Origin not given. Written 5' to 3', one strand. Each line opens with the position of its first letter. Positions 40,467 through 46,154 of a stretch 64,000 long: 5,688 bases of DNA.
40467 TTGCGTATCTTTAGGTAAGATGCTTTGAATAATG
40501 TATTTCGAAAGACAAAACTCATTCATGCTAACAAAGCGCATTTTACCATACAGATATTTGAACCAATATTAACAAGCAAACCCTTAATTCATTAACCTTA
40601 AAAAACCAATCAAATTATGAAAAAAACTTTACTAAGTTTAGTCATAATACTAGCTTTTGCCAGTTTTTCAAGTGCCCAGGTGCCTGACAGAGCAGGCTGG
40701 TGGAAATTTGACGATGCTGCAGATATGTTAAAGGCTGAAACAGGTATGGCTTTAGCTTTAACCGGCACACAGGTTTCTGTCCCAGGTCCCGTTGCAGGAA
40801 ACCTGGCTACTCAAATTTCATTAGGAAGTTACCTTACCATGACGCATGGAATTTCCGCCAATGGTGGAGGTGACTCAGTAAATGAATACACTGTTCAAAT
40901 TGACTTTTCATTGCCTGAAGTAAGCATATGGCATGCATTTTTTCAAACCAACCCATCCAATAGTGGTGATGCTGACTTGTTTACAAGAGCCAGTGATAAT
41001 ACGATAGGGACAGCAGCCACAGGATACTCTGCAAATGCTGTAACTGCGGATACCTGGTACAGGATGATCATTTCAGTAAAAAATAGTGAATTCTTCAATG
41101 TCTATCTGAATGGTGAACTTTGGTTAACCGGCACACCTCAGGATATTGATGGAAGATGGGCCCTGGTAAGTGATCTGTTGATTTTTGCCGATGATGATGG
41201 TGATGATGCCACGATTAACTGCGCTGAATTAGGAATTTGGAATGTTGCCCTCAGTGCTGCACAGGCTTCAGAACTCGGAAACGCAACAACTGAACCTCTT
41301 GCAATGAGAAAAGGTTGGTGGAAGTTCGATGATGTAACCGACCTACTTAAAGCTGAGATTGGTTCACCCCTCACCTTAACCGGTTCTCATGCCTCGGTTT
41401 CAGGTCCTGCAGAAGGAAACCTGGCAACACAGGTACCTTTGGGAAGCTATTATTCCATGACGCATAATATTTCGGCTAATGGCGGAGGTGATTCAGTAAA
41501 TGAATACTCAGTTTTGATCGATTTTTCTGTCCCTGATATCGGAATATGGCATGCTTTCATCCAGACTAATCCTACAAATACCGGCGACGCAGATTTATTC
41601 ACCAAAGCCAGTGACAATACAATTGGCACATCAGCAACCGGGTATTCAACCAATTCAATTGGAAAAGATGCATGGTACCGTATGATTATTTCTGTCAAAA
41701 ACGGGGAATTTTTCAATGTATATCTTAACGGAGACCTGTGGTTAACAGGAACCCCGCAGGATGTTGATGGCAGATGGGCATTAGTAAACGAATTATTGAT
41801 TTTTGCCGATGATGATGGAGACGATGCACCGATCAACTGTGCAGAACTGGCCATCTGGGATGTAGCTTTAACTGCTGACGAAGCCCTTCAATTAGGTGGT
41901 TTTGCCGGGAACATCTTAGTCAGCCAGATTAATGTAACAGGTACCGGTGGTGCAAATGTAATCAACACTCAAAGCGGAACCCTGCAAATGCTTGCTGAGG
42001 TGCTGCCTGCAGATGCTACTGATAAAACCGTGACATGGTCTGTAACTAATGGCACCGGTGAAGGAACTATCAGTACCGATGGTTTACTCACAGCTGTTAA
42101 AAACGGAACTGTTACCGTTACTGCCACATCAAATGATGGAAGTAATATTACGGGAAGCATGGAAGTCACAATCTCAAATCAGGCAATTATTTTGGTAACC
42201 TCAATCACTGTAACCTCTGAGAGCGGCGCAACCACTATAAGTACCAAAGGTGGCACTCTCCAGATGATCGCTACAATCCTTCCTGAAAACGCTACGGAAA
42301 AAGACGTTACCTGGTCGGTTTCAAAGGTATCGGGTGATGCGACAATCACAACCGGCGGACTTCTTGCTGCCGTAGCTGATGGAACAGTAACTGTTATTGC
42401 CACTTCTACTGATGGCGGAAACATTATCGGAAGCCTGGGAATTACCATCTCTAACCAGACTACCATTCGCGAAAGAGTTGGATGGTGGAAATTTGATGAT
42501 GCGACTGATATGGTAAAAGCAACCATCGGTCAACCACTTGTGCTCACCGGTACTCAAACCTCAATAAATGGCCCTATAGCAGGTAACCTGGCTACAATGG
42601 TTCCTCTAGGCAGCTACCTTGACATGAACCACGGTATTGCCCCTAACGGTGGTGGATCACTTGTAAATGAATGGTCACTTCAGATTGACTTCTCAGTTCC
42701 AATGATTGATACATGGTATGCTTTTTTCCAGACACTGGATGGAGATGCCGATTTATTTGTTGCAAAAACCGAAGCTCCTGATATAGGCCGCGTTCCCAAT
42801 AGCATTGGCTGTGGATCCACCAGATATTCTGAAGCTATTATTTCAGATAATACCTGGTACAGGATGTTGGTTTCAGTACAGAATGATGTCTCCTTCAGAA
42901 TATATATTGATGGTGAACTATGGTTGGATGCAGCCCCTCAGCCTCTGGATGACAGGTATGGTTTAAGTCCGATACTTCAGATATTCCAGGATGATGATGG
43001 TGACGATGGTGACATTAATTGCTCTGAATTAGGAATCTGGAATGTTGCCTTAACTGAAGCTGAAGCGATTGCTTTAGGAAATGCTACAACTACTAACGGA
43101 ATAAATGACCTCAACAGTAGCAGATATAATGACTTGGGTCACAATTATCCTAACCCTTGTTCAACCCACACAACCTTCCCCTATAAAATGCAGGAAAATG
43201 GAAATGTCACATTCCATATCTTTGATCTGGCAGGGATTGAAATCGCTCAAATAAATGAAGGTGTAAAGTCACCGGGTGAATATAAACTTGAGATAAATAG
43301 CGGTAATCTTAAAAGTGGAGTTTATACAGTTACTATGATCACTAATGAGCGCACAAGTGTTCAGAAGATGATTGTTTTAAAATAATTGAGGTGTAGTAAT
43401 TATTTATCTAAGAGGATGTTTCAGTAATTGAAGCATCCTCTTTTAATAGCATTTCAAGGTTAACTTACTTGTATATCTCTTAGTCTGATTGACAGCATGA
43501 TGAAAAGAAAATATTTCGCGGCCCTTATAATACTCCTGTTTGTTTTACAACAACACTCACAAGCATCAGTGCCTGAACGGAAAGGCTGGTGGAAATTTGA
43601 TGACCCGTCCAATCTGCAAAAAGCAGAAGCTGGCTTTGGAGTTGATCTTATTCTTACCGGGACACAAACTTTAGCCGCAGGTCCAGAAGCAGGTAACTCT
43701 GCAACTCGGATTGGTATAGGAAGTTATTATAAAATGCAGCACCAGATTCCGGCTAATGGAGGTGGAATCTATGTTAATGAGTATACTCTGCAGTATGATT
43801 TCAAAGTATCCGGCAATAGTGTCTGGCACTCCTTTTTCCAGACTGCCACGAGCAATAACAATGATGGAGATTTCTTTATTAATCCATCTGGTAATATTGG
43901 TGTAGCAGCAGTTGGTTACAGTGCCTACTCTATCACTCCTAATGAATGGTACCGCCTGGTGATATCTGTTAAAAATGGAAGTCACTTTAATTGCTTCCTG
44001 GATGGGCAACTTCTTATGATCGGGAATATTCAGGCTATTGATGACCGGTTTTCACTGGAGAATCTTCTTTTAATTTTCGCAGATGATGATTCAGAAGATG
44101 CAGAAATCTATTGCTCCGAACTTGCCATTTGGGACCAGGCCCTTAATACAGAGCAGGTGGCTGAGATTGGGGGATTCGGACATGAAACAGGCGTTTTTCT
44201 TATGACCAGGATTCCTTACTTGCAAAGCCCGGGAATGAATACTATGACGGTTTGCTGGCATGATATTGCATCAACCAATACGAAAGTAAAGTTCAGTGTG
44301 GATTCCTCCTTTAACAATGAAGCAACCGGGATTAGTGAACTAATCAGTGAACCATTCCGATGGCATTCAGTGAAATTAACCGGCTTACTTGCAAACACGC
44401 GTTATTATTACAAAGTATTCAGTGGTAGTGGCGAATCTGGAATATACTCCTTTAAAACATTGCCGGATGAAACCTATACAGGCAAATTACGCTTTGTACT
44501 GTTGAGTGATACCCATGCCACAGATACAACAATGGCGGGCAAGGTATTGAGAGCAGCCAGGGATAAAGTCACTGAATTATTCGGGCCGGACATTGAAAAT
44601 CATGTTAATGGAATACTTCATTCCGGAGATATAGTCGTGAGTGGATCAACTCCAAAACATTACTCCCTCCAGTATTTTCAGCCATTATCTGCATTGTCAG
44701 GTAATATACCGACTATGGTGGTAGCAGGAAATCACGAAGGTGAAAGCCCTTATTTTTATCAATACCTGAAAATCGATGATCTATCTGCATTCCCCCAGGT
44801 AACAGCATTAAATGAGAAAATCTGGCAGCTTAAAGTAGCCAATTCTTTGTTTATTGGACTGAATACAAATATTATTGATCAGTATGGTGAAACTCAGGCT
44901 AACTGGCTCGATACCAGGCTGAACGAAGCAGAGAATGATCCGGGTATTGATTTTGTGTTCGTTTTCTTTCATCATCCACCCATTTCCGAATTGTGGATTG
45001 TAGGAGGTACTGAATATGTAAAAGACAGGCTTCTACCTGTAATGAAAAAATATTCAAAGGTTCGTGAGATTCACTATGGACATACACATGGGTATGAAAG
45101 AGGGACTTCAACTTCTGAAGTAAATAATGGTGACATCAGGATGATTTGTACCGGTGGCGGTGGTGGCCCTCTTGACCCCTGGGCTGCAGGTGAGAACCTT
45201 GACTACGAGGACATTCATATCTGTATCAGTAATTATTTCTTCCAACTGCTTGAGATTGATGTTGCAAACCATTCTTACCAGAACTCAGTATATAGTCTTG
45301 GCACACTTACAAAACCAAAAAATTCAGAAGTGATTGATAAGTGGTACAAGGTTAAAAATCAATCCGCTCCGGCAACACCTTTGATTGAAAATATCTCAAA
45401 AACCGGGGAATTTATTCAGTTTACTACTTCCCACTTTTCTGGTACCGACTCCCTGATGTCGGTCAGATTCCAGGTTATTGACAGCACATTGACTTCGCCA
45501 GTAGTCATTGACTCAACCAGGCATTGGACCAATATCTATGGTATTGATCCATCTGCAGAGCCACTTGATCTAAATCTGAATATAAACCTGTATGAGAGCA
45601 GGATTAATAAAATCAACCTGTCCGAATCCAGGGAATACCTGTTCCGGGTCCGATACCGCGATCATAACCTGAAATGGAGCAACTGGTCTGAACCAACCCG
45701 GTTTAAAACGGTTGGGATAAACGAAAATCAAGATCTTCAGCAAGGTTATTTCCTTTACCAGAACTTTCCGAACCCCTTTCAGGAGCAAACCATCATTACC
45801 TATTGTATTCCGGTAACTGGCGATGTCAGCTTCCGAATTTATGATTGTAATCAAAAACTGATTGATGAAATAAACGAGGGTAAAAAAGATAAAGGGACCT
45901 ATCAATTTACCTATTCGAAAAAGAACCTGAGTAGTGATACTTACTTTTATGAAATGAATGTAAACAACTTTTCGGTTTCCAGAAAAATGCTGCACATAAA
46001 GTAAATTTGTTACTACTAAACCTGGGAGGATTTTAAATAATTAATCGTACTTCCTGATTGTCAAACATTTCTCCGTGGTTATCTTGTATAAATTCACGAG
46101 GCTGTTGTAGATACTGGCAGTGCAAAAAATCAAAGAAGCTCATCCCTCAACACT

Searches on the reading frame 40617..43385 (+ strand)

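Call 18: search_protein_families(library=pfam, proteins=[window:40617-43385:+])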
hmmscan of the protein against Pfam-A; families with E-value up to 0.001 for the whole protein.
window:40617-43385:+ (922 aa): 3 families
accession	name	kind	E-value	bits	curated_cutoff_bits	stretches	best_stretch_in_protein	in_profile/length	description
PF02368.24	Big_2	-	3.6e-20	72.1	22.8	2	437-509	4-72/79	Bacterial Ig-like domain (group 2)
PF18962.6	Por_Secre_tail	-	1.3e-08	35.4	27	1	844-920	2-75/75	Secretion system C-terminal sorting domain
PF13860.13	FlgD_ig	-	0.0006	20.2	27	0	862-907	23-73/79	FlgD Ig-like domain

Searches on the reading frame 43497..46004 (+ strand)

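Call 18: search_protein_families(library=pfam, proteins=[window:43497-46004:+])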
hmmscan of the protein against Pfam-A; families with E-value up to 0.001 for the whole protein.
window:43497-46004:+ (835 aa): 5 families
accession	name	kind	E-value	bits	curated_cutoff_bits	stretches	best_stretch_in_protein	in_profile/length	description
PF00149.33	Metallophos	-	4.2e-13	50.6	21.5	1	331-533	1-191/191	Calcineurin-like phosphoesterase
PF16656.11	Pur_ac_phosph_N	-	1.4e-12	48.5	30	1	246-321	10-93/93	Purple acid Phosphatase, N-terminal domain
PF13385.13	Laminin_G_3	-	1.1e-05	26.1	27.6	1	99-222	22-151/151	Concanavalin A-like lectin/glucanases superfamily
PF18962.6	Por_Secre_tail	-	4.9e-05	24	27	1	757-831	2-73/75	Secretion system C-terminal sorting domain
PF12850.12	Metallophos_2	-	6.7e-05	23.4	27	1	332-544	2-132/154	Calcineurin-like phosphoesterase superfamily domain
